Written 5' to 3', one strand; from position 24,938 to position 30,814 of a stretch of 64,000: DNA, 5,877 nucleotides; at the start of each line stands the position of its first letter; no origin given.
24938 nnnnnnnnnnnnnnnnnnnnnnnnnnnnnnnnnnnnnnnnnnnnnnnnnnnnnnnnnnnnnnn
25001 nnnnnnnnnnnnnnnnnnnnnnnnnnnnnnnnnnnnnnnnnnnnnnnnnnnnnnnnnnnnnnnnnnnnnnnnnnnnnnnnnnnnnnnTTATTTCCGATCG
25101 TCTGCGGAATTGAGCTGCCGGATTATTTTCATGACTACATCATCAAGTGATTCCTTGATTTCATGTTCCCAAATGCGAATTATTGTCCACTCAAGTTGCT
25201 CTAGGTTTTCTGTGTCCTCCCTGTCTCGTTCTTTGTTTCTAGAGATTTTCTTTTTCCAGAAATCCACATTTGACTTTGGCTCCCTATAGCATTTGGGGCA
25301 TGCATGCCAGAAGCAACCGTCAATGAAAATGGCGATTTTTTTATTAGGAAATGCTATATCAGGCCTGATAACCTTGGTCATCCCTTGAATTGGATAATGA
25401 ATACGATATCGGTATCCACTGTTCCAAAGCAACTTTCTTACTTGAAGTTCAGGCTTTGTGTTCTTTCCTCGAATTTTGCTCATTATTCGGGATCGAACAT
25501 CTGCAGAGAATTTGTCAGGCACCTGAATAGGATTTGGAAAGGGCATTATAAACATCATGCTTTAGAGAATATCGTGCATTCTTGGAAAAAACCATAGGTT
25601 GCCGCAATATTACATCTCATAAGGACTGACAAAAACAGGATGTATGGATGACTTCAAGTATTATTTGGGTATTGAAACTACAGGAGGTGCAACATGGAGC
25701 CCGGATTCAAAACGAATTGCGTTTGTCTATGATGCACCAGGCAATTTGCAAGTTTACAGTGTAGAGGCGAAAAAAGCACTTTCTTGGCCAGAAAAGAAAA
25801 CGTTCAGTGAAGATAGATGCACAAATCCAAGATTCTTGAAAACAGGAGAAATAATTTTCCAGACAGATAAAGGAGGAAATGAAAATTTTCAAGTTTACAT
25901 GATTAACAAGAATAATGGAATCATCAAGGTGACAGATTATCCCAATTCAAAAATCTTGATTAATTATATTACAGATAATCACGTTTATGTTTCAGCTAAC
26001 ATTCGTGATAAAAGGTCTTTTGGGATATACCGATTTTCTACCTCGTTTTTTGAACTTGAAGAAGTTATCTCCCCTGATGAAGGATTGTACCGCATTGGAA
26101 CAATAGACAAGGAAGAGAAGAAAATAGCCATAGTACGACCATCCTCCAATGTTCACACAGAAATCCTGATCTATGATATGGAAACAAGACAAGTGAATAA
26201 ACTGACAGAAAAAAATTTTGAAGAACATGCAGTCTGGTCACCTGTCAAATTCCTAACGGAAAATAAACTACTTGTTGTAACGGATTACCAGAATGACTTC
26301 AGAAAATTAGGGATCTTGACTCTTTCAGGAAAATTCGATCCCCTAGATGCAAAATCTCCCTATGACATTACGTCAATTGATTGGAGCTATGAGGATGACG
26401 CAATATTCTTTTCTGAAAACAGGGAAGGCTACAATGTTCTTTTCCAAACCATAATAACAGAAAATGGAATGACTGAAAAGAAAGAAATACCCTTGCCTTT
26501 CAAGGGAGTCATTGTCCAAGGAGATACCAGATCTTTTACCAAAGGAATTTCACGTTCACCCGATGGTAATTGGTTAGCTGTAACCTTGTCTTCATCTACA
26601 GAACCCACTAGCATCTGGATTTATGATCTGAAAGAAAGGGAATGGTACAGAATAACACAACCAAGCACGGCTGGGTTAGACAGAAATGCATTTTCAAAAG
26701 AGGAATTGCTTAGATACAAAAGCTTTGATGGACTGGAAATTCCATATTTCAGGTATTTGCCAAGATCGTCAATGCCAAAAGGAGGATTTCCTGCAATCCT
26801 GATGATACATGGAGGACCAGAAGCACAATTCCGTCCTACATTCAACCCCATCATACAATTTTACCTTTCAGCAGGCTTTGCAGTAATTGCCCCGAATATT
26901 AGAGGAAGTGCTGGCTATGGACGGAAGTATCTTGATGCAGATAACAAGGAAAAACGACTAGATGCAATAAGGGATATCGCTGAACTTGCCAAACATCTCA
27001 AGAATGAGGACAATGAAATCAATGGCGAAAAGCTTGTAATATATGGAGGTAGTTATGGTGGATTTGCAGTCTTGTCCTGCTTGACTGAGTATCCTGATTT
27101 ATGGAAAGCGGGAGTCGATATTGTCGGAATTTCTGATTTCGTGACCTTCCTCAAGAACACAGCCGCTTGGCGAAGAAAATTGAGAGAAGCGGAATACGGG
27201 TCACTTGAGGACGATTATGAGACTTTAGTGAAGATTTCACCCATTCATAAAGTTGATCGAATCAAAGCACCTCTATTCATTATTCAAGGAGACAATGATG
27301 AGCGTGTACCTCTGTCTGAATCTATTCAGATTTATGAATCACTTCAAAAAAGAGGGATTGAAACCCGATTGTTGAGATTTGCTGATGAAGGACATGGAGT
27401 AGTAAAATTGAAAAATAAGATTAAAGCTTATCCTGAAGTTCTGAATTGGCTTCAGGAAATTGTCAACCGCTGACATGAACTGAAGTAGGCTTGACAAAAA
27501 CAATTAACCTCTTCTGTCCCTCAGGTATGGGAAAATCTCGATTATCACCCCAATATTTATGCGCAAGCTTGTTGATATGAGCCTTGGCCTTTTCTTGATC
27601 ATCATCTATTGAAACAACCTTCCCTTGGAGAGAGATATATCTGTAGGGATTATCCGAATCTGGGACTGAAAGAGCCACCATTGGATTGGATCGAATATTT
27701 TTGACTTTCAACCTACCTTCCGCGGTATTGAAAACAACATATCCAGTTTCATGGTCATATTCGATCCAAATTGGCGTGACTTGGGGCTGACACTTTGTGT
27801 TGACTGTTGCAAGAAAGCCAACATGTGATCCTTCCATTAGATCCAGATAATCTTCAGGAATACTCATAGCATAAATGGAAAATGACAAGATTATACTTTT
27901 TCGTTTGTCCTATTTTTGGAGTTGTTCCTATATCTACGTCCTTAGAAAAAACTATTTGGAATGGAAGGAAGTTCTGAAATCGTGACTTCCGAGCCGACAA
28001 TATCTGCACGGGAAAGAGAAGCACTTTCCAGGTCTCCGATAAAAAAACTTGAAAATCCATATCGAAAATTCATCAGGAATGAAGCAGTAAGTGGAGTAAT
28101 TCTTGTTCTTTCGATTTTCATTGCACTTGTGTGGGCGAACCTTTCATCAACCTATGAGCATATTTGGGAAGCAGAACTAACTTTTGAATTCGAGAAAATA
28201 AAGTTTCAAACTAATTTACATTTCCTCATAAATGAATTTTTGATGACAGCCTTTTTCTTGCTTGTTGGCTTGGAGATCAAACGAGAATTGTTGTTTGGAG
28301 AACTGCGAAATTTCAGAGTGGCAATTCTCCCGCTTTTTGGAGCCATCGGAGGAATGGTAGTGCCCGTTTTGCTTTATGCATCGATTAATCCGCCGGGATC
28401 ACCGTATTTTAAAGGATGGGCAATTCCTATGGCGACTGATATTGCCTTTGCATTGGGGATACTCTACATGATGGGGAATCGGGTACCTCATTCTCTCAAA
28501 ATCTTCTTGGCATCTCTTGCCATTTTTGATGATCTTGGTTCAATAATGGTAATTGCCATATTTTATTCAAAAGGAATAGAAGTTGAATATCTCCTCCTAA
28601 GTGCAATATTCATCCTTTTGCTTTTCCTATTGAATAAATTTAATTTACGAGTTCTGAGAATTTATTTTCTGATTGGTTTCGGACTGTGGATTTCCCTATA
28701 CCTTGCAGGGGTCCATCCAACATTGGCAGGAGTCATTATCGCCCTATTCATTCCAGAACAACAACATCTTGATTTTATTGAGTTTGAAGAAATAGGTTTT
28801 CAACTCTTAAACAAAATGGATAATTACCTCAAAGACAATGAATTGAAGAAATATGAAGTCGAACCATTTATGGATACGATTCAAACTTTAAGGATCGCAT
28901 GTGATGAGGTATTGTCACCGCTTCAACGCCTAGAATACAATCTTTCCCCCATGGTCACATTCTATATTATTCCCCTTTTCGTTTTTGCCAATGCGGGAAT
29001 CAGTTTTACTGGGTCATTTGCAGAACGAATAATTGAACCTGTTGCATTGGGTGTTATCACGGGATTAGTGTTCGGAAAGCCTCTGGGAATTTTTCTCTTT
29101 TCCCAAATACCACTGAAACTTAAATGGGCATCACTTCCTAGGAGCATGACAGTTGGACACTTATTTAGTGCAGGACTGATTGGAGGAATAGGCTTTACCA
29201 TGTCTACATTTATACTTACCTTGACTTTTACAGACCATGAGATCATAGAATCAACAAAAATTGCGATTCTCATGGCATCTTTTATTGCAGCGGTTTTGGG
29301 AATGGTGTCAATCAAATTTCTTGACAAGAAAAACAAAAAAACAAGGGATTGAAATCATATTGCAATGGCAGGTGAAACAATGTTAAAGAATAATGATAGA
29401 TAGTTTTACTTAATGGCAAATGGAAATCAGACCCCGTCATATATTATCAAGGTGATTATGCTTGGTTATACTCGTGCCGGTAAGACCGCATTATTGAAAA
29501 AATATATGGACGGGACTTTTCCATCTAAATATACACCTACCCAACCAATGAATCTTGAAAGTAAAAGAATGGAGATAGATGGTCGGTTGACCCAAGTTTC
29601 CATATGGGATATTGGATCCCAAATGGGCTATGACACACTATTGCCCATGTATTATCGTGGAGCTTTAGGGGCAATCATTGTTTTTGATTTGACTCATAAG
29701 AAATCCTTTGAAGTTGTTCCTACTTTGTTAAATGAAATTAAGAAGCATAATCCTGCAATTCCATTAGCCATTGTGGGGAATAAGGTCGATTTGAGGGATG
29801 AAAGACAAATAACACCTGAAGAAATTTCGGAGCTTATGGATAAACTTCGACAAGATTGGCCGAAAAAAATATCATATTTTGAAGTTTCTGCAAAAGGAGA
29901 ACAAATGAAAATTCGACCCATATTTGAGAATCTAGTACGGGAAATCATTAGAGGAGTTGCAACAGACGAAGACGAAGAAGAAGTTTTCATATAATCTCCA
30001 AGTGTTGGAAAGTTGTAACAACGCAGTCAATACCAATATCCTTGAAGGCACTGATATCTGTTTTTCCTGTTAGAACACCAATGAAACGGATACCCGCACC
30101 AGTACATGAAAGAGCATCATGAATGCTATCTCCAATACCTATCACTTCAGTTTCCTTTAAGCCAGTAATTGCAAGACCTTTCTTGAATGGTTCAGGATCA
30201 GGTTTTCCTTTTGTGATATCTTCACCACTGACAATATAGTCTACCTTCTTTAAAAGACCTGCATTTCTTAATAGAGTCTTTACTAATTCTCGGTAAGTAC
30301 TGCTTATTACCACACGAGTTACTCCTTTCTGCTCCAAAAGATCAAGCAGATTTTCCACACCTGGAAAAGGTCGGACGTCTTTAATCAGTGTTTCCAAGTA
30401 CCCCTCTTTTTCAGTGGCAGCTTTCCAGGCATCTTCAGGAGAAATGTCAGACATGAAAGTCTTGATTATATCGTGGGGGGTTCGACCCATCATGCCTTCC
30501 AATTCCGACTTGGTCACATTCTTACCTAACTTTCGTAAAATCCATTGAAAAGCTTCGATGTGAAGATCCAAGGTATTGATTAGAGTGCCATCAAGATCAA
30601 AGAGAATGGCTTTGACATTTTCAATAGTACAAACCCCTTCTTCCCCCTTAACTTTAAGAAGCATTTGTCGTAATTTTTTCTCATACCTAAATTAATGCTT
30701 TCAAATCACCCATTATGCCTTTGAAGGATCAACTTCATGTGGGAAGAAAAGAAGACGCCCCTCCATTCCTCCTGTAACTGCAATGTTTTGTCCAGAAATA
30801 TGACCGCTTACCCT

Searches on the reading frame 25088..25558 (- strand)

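Call 37: search_protein_families(library=pfam, proteins=[window:25088-25558:-], max_evalue=0.00001)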
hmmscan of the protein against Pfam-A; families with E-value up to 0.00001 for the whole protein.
window:25088-25558:- (156 aa): 2 families
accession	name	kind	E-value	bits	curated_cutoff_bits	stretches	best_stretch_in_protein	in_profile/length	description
PF03852.21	Vsr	-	1.2e-21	76.8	27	1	15-86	2-69/74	DNA mismatch endonuclease Vsr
PF18741.7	MTES_1575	-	1.9e-06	28.3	38.2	0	106-149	53-96/96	REase_MTES_1575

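Call 58: search_protein_families(library=ncbifam, proteins=[window:25088-25558:-], max_evalue=1e-10)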
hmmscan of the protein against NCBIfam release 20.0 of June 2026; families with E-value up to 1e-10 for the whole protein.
window:25088-25558:- (156 aa): 1 family
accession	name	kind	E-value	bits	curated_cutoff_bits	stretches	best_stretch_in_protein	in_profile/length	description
TIGR00632.1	vsr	subfamily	6.3e-39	132.9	97.85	1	15-133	3-119/119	DNA mismatch endonuclease Vsr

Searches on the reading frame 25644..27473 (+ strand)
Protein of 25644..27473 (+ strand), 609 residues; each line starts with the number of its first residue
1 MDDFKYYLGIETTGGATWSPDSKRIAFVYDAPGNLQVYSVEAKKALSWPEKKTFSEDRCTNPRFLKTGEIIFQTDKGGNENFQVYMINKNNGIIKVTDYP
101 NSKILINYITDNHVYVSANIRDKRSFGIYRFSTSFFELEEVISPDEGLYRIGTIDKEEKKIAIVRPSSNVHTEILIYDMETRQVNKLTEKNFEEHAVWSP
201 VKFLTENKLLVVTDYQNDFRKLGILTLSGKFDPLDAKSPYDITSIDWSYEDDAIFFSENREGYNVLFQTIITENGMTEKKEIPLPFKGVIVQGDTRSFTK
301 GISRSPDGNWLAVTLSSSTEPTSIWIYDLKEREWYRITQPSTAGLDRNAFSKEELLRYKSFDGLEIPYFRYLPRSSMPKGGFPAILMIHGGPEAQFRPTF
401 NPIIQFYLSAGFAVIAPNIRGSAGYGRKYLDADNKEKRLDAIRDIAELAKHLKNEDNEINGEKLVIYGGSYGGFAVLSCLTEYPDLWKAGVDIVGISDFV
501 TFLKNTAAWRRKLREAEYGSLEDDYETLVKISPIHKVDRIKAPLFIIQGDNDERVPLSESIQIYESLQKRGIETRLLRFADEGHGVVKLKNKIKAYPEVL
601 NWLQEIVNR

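Call 37: search_protein_families(library=pfam, proteins=[window:25644-27473:+], max_evalue=0.00001)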
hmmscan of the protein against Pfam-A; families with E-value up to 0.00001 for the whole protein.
window:25644-27473:+ (609 aa): 7 families
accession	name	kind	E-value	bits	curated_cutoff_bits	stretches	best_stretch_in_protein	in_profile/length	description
PF00326.27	Peptidase_S9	-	6.8e-49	166.7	22.6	1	399-608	2-211/213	Prolyl oligopeptidase family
PF20434.5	BD-FAE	-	1.6e-12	47.8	26.8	1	371-567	4-215/215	BD-FAE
PF00561.26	Abhydrolase_1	-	1.5e-10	41.6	25.8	1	383-495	1-102/245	alpha/beta hydrolase fold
PF02129.25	Peptidase_S15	-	1.3e-08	35.3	23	0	526-575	207-252/262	X-Pro dipeptidyl-peptidase (S15 family)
PF12146.15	Hydrolase_4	-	1.4e-08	34.8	27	0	400-489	20-103/239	Serine aminopeptidase, S33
PF07676.18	PD40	-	5.1e-08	33.1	20.9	0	14-38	12-37/38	WD40-like Beta Propeller Repeat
PF01738.24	DLH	-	7.5e-08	32.7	21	1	399-592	29-194/217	Dienelactone hydrolase family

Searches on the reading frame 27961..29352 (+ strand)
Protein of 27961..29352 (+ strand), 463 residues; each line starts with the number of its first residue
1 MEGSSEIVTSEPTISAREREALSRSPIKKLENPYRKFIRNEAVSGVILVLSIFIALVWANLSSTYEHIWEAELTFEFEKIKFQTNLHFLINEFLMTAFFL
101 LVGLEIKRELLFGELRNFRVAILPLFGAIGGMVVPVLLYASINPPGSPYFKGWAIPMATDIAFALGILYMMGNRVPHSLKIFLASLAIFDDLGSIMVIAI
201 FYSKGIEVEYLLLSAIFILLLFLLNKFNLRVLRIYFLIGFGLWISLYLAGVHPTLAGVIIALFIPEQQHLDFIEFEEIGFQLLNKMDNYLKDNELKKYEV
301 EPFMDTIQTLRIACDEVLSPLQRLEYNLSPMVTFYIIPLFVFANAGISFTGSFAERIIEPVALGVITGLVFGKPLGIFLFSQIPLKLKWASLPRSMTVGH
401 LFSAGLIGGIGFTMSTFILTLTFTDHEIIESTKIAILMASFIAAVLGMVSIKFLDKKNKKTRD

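Call 37: search_protein_families(library=pfam, proteins=[window:27961-29352:+], max_evalue=0.00001)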
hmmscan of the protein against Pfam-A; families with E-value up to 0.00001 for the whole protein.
window:27961-29352:+ (463 aa): 1 family
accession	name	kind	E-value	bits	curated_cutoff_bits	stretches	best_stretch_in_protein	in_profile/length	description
PF06965.17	Na_H_antiport_1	-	7.6e-134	446.7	23.5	1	36-449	2-372/374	Na+/H+ antiporter 1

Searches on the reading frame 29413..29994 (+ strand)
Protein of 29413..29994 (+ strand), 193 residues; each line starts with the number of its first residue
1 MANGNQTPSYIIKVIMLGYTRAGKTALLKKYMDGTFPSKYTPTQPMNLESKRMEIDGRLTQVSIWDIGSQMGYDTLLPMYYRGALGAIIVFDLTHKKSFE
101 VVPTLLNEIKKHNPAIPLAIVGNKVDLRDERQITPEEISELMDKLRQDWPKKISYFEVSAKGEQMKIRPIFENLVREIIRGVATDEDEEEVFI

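Call 37: search_protein_families(library=pfam, proteins=[window:29413-29994:+], max_evalue=0.00001)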
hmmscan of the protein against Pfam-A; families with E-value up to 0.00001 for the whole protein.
window:29413-29994:+ (193 aa): 3 families
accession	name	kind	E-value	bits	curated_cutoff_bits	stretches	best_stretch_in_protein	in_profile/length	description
PF00071.28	Ras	-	2.9e-38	131.5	21.6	1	13-179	1-161/162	Ras family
PF08477.19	Roc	-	6.1e-24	85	27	1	13-126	1-119/119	Ras of Complex, Roc, domain of DAPkinase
PF00025.27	Arf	-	3.1e-14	53.3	22.3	1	12-144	15-142/174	ADP-ribosylation factor family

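Call 58: search_protein_families(library=ncbifam, proteins=[window:29413-29994:+], max_evalue=1e-10)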
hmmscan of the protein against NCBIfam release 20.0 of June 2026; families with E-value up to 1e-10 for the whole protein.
window:29413-29994:+ (193 aa): 1 family
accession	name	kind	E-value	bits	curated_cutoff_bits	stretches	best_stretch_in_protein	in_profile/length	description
TIGR00231.1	small_GTP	domain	5.1e-20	71.9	42.5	1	10-141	2-136/164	GTP-binding protein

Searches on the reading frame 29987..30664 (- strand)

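Call 37: search_protein_families(library=pfam, proteins=[window:29987-30664:-], max_evalue=0.00001)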
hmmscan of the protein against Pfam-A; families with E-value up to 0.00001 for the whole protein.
window:29987-30664:- (225 aa): 4 families
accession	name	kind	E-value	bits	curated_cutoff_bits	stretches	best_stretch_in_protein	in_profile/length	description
PF13419.12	HAD_2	-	2.4e-37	129.2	23.8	1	20-197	1-178/178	Haloacid dehalogenase-like hydrolase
PF00702.32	Hydrolase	-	7.3e-24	85.6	26.4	1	17-191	1-191/191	haloacid dehalogenase-like hydrolase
PF12710.13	HAD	-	3.5e-10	41.1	27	1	20-183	1-184/189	haloacid dehalogenase-like hydrolase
PF13242.12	Hydrolase_like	-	2.3e-07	31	22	1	153-208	3-59/75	HAD-hyrolase-like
